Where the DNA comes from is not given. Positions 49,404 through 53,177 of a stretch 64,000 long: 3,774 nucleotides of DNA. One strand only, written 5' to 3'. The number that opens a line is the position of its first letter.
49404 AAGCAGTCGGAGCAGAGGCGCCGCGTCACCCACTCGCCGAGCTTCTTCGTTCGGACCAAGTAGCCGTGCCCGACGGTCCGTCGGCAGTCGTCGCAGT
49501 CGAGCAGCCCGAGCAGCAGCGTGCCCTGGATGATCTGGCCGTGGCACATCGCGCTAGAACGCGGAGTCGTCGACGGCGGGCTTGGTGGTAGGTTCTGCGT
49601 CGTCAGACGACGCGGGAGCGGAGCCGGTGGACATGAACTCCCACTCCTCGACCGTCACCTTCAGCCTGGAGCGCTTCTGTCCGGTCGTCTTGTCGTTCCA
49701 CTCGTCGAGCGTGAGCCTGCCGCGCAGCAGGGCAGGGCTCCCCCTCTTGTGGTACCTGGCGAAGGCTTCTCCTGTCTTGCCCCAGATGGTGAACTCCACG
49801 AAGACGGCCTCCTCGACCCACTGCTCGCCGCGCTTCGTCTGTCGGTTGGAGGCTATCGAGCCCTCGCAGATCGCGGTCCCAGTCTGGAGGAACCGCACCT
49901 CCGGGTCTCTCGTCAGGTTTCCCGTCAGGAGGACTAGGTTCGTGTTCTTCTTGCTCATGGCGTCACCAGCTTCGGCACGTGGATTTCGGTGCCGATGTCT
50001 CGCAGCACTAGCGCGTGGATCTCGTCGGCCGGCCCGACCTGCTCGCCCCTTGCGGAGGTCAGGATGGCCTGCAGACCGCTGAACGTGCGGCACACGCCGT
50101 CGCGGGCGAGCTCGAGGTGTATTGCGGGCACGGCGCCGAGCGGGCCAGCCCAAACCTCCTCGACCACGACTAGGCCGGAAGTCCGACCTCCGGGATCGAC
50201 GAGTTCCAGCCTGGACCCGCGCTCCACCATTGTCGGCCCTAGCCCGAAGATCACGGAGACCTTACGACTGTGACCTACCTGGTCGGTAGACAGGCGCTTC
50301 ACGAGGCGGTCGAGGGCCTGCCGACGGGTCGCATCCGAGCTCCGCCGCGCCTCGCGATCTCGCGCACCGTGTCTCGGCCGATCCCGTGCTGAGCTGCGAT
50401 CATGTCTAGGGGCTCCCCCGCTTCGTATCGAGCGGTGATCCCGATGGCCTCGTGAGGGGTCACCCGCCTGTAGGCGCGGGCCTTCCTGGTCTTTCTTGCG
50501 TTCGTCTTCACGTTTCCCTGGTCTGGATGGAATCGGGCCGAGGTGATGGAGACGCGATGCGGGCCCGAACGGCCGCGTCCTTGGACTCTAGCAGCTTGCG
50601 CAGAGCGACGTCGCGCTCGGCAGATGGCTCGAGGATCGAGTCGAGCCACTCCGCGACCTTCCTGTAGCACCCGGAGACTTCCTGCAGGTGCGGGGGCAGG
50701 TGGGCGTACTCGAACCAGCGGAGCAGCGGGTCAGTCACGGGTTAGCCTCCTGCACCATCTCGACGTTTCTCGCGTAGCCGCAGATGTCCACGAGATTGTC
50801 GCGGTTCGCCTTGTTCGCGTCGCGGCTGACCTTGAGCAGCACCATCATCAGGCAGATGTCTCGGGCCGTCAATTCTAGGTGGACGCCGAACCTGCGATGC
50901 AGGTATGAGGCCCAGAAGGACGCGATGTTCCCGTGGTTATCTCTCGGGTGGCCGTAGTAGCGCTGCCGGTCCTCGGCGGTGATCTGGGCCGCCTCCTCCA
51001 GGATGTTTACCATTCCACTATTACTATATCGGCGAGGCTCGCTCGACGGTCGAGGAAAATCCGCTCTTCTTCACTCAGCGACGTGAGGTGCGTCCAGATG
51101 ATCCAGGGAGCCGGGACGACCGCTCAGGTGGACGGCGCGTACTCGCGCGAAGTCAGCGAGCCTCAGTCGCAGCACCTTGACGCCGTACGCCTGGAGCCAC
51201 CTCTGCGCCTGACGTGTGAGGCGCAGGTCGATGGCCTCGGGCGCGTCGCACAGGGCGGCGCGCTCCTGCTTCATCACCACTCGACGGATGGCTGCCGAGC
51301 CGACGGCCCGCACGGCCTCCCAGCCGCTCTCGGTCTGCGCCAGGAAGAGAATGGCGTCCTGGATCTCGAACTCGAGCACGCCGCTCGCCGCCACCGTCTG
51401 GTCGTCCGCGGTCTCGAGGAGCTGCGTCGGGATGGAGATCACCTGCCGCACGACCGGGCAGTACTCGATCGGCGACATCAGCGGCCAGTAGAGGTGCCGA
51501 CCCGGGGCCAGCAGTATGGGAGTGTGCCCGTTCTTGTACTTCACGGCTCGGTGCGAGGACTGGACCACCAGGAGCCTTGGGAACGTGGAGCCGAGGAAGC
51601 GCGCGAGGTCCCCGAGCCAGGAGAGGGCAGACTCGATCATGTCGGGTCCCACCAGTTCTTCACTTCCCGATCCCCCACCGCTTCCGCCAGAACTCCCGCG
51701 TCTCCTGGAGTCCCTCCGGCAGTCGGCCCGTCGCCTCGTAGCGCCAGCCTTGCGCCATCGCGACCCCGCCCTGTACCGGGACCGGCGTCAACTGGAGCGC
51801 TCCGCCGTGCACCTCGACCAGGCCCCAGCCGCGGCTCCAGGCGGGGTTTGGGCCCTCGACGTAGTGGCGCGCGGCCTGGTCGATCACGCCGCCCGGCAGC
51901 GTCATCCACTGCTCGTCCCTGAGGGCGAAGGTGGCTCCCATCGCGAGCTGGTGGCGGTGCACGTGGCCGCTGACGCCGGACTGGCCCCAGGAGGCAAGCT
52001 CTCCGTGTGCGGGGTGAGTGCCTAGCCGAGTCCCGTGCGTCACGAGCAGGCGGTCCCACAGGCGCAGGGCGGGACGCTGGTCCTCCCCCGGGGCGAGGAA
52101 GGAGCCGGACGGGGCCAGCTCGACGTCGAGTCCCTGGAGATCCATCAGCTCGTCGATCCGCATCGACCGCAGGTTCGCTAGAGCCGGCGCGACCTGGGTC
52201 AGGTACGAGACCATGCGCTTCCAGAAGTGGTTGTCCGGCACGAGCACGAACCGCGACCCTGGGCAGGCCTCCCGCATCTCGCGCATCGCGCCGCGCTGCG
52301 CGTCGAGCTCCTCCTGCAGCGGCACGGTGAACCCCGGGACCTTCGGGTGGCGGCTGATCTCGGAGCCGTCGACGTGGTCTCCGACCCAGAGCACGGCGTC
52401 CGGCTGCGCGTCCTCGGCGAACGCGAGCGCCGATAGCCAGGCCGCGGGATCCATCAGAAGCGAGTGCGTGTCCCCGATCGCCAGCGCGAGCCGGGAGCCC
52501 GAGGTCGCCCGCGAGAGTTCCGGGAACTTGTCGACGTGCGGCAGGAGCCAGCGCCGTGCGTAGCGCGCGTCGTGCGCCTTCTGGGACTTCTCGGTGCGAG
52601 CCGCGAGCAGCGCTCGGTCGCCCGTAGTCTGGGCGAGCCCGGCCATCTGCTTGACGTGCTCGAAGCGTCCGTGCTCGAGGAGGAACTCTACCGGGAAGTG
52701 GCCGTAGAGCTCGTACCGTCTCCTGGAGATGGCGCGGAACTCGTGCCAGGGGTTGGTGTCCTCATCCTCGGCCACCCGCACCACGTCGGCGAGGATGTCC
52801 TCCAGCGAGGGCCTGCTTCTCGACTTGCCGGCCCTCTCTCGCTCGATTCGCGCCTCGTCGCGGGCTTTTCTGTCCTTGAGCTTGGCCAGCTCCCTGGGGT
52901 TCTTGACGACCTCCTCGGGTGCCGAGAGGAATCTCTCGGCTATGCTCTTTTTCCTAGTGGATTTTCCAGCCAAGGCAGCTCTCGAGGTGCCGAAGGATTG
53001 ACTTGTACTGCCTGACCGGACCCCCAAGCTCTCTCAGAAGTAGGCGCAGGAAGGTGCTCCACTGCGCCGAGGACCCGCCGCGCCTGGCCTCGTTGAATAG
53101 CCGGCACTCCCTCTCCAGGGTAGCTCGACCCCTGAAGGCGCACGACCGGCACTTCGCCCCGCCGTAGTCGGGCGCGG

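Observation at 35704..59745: Recurring minus-strand motif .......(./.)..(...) at five gene starts: phage-specific promoter or operator, with apparently leaderless genes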

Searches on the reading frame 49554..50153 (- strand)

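Call 49: search_protein_families(library=pfam, proteins=[window:49554-50153:-], max_evalue=0.01)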
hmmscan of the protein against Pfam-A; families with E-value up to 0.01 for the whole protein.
window:49554-50153:- (199 aa): 1 family
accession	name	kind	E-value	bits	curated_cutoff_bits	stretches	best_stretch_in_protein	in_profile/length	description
PF00436.31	SSB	-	1.5e-23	83.3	26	1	72-174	2-104/104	Single-strand binding protein family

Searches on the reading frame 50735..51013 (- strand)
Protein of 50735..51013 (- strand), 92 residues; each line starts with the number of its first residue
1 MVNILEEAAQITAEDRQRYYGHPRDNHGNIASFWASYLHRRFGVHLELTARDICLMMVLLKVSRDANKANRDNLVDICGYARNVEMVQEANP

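Call 17: search_protein_families(library=pfam, proteins=[window:50735-51013:-], max_evalue=0.01)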
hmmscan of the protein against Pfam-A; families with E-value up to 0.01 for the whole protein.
window:50735-51013:- (92 aa): 1 family
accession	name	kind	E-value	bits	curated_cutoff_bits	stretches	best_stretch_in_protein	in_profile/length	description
PF19905.4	DUF6378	-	1.7e-23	83.1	27.1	1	3-82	1-75/81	Domain of unknown function (DUF6378)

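Call 18: search_protein_families(library=phrogs, proteins=[window:50735-51013:-], max_evalue=0.001)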
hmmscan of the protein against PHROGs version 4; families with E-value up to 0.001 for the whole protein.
window:50735-51013:- (92 aa): 5 families
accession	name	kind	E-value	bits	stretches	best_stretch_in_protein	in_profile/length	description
phrog_474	-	other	1.7e-24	88.1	1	3-91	131-214/274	phosphofructokinase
phrog_1167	-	other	9.1e-21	75.8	1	3-90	5-87/169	phosphofructokinase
phrog_6328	-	unknown function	1.4e-11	46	1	3-81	161-235/249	-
phrog_18396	-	unknown function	2.9e-10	41.6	1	4-81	160-238/248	-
phrog_1597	-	unknown function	0.00017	23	1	4-80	101-172/189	-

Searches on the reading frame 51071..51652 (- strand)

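Call 17: search_protein_families(library=pfam, proteins=[window:51071-51652:-], max_evalue=0.01)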
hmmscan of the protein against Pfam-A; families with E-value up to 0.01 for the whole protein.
window:51071-51652:- (193 aa): 1 family
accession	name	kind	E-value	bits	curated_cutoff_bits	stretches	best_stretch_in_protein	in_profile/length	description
PF01145.31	Band_7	-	4.5e-11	43.6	23.6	1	29-167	2-144/176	SPFH domain / Band 7 family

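Call 18: search_protein_families(library=phrogs, proteins=[window:51071-51652:-], max_evalue=0.001)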
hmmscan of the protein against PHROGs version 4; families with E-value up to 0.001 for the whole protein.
window:51071-51652:- (193 aa): 0 families

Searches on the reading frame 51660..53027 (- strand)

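Call 17: search_protein_families(library=pfam, proteins=[window:51660-53027:-], max_evalue=0.01)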
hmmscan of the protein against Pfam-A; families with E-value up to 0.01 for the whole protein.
window:51660-53027:- (455 aa): 1 family
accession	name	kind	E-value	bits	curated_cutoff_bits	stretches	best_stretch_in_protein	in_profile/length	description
PF00149.33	Metallophos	-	0.001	20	21.5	1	182-238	4-45/191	Calcineurin-like phosphoesterase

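Call 18: search_protein_families(library=phrogs, proteins=[window:51660-53027:-], max_evalue=0.001)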
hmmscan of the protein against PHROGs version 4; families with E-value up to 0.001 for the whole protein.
window:51660-53027:- (455 aa): 2 families
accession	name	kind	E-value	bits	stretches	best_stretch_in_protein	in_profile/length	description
phrog_221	-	other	6.7e-27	95.6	1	174-422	107-352/367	metallo-phosphoesterase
phrog_20266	-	other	1.2e-12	48.4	1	185-432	181-446/450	metallo-phosphoesterase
